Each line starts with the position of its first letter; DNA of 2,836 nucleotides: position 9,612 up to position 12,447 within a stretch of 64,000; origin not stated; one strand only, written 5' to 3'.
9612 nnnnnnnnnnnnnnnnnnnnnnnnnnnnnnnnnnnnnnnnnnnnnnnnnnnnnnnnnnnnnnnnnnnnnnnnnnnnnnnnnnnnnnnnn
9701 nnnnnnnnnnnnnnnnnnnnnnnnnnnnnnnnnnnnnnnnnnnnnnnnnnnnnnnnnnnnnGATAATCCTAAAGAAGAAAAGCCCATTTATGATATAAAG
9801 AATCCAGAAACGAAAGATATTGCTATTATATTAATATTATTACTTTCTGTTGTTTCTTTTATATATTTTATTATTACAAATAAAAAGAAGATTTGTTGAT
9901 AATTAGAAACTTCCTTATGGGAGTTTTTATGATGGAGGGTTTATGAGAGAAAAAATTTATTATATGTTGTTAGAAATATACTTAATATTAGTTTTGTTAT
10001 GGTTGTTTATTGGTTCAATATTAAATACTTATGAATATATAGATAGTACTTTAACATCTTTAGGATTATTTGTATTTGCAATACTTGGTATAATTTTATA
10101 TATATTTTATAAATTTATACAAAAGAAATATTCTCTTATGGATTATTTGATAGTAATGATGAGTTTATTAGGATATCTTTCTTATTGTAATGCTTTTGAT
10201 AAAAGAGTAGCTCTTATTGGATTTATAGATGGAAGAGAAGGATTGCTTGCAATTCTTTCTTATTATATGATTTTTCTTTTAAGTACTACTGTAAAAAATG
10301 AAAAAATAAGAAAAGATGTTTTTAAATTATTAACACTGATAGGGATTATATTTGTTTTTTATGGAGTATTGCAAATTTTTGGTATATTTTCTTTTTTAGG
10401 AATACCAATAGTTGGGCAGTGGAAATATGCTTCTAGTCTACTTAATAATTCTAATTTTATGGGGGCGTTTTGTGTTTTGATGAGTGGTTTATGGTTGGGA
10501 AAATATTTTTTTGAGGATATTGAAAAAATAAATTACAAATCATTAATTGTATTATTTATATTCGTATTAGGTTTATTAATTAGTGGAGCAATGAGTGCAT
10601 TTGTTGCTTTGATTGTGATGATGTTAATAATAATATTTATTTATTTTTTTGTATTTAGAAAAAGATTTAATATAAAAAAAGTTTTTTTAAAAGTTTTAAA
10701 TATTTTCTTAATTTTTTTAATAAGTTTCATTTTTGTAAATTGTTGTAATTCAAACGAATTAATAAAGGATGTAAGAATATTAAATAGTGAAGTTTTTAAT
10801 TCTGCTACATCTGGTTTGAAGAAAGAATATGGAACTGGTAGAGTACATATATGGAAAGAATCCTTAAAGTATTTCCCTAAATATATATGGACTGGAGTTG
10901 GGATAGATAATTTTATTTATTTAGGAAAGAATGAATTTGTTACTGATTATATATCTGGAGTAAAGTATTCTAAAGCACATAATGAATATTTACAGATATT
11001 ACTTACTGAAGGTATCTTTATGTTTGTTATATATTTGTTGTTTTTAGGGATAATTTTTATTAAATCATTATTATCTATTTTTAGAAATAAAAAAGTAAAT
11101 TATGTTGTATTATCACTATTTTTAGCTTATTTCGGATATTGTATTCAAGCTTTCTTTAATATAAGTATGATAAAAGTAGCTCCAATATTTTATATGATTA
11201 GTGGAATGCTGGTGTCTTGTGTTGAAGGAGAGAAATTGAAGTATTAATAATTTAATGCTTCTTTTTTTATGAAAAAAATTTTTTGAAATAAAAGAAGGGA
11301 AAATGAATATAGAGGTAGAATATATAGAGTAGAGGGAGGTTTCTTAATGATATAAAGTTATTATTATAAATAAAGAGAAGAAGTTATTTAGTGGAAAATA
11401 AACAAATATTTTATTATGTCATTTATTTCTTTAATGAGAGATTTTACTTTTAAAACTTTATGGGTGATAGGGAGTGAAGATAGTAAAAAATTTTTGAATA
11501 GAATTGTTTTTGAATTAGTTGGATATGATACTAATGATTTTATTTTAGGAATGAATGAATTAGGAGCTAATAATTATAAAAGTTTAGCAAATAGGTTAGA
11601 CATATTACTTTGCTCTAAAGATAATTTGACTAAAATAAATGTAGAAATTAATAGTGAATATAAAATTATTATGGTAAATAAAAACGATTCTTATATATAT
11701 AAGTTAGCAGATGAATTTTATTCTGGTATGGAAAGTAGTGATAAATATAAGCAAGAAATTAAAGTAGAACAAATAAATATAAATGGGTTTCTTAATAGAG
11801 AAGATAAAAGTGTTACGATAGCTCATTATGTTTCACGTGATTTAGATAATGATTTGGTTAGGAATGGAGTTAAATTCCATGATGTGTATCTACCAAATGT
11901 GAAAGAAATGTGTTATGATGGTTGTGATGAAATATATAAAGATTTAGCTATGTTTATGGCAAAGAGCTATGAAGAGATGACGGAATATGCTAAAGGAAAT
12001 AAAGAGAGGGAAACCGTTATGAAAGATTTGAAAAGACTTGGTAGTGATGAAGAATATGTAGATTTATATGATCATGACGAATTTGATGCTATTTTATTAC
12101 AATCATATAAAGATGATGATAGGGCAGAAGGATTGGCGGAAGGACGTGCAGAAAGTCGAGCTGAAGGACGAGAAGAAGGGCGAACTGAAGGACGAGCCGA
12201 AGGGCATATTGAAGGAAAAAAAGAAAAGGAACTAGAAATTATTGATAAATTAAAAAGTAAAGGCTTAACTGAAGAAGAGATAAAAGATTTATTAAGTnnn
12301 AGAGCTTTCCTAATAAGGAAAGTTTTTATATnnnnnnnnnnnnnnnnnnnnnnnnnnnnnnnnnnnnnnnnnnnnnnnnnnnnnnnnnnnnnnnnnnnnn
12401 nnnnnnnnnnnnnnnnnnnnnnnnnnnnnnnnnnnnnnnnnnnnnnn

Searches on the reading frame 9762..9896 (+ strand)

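Call 31: search_protein_families(library=ncbifam, proteins=[window:9762-9896:+], max_evalue=10)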
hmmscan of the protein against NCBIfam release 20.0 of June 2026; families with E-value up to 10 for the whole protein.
seq(45 aa): 1 family
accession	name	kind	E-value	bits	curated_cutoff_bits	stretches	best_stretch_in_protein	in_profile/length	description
NF033507.3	Loki-CTERM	subfamily_domain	0.16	12.3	19.9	1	24-43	6-25/27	Loki-CTERM sorting domain-containing protein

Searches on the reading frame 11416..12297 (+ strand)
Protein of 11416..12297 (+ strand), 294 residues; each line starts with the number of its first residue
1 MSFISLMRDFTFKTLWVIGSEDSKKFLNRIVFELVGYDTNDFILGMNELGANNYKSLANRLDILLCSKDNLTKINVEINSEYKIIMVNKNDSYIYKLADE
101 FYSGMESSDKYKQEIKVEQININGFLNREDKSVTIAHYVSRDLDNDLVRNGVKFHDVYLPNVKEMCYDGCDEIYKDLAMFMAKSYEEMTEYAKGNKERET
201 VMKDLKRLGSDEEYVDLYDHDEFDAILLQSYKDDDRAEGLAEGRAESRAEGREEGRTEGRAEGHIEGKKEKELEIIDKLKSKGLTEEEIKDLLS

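Call 5: search_protein_families(library=pfam, proteins=[window:11416-12297:+], max_evalue=0.01)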
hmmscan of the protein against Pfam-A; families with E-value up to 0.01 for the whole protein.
window:11416-12297:+ (294 aa): 0 families

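Call 6: search_protein_families(library=ncbifam, proteins=[window:11416-12297:+], max_evalue=0.01)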
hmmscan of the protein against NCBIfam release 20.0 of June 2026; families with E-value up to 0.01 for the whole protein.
window:11416-12297:+ (294 aa): 4 families
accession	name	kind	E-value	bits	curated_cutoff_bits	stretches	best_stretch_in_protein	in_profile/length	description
NF009925.1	PRK13386.1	equivalog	1.7e-05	24.2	192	1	236-285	51-100/228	flagellar assembly protein FliH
NF004270.2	PRK05687.2-1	equivalog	2.8e-05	23.8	180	1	233-270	52-89/223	flagellar assembly protein FliH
NF004267.1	PRK05687.1-3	equivalog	0.00042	19.6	293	1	229-271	69-111/266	flagellar assembly protein FliH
NF004266.1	PRK05687.1-1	equivalog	0.0065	16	260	1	213-279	36-100/230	flagellar assembly protein FliH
